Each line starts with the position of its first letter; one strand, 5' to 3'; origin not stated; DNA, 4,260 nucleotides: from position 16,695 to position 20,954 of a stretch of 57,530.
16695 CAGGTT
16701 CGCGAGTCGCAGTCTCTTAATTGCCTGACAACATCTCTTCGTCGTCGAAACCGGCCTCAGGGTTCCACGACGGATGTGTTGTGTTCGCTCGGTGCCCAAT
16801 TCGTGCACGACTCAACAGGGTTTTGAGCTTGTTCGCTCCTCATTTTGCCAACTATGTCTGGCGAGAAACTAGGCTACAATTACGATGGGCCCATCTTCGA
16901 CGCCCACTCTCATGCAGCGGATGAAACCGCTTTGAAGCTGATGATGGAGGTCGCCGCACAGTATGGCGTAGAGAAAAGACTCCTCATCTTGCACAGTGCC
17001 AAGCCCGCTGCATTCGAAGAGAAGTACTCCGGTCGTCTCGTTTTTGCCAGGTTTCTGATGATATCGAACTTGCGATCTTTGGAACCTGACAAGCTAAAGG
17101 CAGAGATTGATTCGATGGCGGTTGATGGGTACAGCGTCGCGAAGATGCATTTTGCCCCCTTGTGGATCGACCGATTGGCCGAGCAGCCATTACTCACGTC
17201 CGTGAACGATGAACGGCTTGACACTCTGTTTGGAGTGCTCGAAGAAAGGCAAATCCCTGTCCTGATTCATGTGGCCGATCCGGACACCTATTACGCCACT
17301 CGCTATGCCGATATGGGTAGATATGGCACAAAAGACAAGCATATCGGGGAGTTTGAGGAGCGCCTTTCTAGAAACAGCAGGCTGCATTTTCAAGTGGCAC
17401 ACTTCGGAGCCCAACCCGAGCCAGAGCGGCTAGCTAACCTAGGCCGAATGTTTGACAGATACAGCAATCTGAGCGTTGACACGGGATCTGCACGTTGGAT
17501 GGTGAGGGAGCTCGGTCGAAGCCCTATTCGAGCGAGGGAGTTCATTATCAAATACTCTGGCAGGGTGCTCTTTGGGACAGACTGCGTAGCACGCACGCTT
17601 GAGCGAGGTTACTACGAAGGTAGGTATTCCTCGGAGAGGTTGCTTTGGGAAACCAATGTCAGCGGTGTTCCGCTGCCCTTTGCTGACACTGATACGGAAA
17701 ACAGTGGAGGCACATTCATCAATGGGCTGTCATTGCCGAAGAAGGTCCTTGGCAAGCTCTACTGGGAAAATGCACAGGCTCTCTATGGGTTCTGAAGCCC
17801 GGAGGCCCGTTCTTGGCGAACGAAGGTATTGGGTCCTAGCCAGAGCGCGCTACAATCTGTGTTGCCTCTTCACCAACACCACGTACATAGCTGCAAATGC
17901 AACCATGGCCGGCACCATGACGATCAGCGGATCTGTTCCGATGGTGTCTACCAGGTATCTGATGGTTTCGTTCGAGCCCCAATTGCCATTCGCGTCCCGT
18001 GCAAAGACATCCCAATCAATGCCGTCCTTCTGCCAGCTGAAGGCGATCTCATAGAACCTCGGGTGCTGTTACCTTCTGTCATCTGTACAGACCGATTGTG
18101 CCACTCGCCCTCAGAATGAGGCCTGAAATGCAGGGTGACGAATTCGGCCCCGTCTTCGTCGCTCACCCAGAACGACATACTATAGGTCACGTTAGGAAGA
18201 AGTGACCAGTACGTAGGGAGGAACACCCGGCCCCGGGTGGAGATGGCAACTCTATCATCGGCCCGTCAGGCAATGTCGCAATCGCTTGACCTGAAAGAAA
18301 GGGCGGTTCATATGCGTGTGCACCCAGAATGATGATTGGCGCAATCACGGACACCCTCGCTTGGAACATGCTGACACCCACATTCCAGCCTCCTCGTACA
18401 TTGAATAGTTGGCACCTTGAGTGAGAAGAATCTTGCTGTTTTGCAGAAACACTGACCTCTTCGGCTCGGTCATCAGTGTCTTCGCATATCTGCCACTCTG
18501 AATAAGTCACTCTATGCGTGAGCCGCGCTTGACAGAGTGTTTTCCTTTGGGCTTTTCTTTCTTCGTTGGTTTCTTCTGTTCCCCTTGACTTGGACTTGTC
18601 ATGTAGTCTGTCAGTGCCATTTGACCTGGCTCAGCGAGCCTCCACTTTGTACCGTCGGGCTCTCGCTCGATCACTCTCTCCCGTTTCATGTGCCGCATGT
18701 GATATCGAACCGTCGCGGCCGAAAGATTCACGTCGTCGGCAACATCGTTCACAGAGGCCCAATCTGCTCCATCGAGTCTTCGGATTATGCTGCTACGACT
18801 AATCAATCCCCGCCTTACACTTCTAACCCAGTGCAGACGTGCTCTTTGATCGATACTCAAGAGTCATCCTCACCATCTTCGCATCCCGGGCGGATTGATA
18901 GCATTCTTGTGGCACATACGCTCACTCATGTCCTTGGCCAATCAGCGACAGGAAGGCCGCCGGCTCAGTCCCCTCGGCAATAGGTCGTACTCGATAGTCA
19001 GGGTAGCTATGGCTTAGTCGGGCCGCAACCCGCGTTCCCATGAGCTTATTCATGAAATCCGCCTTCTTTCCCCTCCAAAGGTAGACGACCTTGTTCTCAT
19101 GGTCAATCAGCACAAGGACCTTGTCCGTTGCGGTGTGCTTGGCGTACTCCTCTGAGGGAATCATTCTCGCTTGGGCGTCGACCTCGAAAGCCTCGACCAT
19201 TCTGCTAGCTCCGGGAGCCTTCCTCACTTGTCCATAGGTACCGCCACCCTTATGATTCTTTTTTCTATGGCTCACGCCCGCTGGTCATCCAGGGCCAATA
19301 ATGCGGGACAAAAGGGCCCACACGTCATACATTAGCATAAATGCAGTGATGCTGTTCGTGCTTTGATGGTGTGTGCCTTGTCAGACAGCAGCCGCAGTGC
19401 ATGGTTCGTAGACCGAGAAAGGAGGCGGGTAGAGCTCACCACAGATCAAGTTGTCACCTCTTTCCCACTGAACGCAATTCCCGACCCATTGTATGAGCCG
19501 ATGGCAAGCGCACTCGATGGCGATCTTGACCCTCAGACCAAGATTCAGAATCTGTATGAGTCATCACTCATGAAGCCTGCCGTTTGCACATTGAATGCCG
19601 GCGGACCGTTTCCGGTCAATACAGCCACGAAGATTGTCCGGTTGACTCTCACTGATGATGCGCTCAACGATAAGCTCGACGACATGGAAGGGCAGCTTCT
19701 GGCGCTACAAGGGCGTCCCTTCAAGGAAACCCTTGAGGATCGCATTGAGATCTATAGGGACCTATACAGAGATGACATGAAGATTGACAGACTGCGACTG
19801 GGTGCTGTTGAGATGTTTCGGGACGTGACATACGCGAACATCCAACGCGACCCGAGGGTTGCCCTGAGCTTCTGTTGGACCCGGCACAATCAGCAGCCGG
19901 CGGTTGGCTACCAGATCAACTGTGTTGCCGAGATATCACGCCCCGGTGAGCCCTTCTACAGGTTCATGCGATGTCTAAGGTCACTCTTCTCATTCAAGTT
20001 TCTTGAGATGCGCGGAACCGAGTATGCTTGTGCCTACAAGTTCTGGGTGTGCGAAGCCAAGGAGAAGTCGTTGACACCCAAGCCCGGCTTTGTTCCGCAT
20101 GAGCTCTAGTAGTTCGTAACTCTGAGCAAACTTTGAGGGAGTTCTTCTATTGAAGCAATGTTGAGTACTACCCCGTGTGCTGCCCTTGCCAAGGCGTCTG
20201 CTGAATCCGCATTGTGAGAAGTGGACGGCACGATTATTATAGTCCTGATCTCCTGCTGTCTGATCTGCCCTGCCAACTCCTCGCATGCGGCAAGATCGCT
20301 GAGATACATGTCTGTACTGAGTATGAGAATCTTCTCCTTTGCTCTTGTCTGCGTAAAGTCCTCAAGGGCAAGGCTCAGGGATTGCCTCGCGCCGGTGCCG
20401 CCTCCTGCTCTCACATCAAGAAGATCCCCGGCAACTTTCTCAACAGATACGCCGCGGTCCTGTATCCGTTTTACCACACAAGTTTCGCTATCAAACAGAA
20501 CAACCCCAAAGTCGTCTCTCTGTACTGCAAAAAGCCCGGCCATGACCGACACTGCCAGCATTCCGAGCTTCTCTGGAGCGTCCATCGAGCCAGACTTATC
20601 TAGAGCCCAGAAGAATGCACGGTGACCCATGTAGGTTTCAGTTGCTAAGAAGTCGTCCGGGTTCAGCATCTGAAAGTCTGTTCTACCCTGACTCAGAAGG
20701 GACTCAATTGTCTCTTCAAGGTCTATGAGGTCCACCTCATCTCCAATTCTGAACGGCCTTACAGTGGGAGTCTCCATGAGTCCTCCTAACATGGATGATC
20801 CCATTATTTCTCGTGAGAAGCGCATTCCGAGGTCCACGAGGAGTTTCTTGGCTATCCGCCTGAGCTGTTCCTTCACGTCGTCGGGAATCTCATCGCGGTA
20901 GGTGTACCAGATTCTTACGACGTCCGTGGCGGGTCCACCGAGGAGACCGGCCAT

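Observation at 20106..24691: PLP enzyme, MoxR/CbbQ-type AAA+, and an 847-aa vWA protein apparently in one minus-strand operon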

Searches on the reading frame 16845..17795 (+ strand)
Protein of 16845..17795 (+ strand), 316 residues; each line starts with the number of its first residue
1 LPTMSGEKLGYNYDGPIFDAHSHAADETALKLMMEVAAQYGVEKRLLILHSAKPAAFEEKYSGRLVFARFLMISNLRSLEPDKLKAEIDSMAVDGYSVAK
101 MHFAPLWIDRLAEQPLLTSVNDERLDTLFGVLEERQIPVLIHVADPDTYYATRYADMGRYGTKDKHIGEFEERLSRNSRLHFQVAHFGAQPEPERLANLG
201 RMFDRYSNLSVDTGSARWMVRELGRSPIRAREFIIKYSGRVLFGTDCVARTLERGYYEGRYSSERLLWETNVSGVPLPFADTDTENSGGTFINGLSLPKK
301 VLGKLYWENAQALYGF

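Call 9: search_protein_families(library=pfam, proteins=[window:16845-17795:+], max_evalue=0.01)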
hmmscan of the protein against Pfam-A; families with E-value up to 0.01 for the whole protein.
window:16845-17795:+ (316 aa): 1 family
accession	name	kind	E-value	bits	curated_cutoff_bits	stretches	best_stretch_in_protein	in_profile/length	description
PF04909.20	Amidohydro_2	-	3.9e-13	50.3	26.4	1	114-316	115-289/289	Amidohydrolase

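Call 14: search_protein_families(library=ncbifam, proteins=[window:16845-17795:+], max_evalue=0.01)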
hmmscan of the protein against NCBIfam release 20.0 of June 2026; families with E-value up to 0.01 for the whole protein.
window:16845-17795:+ (316 aa): 0 families

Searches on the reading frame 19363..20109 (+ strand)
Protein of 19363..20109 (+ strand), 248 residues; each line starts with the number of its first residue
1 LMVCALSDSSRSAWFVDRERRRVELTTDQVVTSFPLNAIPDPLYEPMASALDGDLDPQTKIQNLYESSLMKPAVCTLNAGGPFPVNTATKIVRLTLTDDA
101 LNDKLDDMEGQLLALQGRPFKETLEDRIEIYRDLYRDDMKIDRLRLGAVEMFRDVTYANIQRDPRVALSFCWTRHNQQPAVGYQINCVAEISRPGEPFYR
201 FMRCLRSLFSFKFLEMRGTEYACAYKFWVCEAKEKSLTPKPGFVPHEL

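Call 9: search_protein_families(library=pfam, proteins=[window:19363-20109:+], max_evalue=0.01)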
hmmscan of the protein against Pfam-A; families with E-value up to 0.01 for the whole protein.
window:19363-20109:+ (248 aa): 1 family
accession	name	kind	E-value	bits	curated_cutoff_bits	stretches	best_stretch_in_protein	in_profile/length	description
PF01243.27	PNPOx_N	-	1.8e-05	25.5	28.1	1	156-207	49-91/120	Pyridoxamine 5'-phosphate oxidase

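Call 14: search_protein_families(library=ncbifam, proteins=[window:19363-20109:+], max_evalue=0.01)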
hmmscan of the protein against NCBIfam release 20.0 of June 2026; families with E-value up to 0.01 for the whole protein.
window:19363-20109:+ (248 aa): 0 families

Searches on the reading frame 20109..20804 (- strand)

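Call 13: search_protein_families(library=pfam, proteins=[window:20109-20804:-], max_evalue=10)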
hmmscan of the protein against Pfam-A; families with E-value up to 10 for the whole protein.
seq(232 aa): 2 families
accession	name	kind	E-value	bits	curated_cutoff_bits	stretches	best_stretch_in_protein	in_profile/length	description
PF13519.12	VWA_2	-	0.0012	19.8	27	1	68-165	5-105/107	von Willebrand factor type A domain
PF16056.10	DUF4799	-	0.18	11.4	27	1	124-205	265-352/375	Domain of unknown function (DUF4799)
